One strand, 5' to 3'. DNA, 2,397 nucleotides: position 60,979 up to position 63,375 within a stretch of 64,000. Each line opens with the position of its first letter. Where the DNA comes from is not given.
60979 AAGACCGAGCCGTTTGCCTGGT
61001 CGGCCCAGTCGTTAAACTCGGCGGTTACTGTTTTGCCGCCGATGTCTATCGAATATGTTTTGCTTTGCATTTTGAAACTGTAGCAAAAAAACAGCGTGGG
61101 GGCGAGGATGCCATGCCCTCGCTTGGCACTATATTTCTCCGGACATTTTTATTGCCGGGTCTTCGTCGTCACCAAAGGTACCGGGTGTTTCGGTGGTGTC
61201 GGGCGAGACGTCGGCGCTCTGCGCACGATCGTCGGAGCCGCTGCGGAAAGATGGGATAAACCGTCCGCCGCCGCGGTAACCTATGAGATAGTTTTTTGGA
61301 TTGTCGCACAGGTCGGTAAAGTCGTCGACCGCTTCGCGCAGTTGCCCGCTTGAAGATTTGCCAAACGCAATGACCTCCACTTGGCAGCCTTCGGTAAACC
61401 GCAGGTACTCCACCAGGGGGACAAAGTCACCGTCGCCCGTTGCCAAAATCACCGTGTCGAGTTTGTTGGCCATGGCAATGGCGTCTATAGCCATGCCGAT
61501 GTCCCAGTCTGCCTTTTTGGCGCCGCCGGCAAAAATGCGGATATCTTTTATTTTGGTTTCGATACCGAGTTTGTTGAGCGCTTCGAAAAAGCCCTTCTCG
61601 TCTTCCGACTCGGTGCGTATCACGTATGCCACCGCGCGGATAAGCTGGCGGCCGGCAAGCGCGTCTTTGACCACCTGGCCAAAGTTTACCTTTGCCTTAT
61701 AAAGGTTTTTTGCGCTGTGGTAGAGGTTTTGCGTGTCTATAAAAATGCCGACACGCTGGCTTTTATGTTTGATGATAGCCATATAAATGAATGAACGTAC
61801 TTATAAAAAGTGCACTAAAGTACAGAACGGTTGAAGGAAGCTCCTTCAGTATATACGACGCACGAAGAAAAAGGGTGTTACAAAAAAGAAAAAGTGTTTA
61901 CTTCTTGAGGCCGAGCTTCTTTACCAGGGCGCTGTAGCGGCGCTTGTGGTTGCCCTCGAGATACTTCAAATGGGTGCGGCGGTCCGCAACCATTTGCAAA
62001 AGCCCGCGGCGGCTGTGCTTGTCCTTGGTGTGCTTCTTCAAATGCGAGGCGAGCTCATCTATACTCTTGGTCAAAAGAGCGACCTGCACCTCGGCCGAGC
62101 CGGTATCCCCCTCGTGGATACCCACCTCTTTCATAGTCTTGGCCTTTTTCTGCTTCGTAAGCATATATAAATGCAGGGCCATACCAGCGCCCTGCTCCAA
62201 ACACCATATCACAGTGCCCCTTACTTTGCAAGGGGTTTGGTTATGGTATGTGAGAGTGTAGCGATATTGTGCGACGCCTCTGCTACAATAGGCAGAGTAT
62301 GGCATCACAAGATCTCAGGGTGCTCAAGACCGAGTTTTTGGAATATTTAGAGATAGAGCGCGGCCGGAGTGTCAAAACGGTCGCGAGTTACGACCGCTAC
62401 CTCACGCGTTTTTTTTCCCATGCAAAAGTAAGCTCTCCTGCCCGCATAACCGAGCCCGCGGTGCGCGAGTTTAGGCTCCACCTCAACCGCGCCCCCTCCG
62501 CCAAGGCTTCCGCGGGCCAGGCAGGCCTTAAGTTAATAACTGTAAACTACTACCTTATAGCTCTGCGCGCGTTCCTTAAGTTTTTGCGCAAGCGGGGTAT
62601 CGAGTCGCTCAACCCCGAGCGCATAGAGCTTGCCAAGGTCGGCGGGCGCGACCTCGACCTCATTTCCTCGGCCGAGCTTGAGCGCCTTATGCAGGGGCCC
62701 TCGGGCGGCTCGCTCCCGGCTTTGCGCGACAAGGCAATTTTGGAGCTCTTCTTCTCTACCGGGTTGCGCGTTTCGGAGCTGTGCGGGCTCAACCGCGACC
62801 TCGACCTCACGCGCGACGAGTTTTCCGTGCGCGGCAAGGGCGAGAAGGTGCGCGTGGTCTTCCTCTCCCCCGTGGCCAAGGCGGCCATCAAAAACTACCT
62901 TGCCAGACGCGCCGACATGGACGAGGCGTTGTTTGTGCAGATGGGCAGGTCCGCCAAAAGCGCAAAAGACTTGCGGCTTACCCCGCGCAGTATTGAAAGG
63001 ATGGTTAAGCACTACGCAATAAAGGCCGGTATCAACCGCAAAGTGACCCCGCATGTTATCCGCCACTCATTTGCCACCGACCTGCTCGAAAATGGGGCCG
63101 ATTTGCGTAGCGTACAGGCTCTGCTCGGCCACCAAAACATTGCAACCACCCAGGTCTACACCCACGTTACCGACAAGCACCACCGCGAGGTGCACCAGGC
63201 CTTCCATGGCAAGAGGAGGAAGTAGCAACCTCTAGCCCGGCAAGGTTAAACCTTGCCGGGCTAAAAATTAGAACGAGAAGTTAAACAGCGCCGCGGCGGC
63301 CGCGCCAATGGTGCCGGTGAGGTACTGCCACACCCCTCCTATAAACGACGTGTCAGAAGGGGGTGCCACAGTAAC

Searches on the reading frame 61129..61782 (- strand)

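Call 50: search_protein_families(library=pfam, max_evalue=0.001, proteins=[window:61129-61782:-])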
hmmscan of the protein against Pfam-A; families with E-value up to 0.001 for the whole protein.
window:61129-61782:- (217 aa): 1 family
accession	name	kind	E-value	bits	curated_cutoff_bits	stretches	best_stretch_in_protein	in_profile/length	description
PF01936.24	NYN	-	4.8e-35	121.6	24.2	1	10-158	1-144/145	NYN domain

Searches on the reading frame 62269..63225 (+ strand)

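Call 50: search_protein_families(library=pfam, max_evalue=0.001, proteins=[window:62269-63225:+])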
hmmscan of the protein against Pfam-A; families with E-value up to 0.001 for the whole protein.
window:62269-63225:+ (318 aa): 3 families
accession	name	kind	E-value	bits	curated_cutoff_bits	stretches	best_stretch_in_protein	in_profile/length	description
PF00589.27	Phage_integrase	-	3.5e-41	141.3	27.1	1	133-304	4-172/172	Phage integrase family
PF02899.23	Phage_int_SAM_1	-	1.3e-13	51.4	22.3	1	22-110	3-83/83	Phage integrase, N-terminal SAM-like domain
PF13495.12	Phage_int_SAM_4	-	2.7e-07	31.3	27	0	22-78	4-59/85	Phage integrase, N-terminal SAM-like domain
